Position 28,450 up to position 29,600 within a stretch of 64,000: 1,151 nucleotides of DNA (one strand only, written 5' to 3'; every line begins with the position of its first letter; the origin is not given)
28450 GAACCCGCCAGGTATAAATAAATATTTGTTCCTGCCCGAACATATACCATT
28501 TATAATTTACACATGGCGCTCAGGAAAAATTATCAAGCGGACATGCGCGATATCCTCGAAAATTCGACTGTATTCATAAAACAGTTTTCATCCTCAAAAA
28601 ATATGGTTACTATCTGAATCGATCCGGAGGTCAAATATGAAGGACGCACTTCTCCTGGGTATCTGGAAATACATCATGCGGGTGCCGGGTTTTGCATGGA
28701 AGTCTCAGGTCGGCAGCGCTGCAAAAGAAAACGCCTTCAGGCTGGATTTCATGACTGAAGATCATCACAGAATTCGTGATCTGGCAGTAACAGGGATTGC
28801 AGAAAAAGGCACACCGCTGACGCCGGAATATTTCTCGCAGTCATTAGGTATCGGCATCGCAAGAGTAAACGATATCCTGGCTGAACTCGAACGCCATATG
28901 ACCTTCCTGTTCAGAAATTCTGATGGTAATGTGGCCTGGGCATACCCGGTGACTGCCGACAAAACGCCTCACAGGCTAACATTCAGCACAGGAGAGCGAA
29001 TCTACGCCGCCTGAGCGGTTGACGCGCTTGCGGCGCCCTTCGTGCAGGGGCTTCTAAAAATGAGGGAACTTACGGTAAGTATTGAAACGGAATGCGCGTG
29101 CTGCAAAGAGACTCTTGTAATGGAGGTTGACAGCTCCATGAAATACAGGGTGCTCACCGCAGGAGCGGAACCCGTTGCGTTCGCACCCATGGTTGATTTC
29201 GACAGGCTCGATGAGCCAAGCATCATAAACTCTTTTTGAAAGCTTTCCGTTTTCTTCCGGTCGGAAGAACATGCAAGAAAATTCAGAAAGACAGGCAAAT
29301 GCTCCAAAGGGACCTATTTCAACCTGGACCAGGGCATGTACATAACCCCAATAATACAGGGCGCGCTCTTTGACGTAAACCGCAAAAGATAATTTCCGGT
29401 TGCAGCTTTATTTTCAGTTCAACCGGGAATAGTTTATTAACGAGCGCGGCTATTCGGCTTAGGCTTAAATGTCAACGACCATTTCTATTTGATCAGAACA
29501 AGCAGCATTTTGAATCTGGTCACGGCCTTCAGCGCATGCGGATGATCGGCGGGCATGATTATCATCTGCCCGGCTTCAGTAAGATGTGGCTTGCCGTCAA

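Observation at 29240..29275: SECIS-like hairpin at canonical distance after the second UGA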

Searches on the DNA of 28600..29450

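Call 69: search_rna_families(source=window, start=28600, end=29450, threshold=evalue, max_evalue=10)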
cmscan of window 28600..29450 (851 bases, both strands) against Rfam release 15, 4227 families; matches with E-value up to 10: 3.
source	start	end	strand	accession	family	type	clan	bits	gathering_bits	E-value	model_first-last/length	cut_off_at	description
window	29277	29375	-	RF02171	RFPL3-AS1_1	Gene; lncRNA;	-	17.4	70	0.11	1-88/88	no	RFPL3 antisense RNA 1 conserved region 1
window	28745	28782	+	RF00295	snoTBR7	Gene; snRNA; snoRNA; CD-box;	-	13.5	45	7.4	1-75/75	no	Small nucleolar RNA TBR7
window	29412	29444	-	RF01149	sR10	Gene; snRNA; snoRNA; CD-box;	-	10.2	45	9.9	1-54/54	no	Small nucleolar RNA sR10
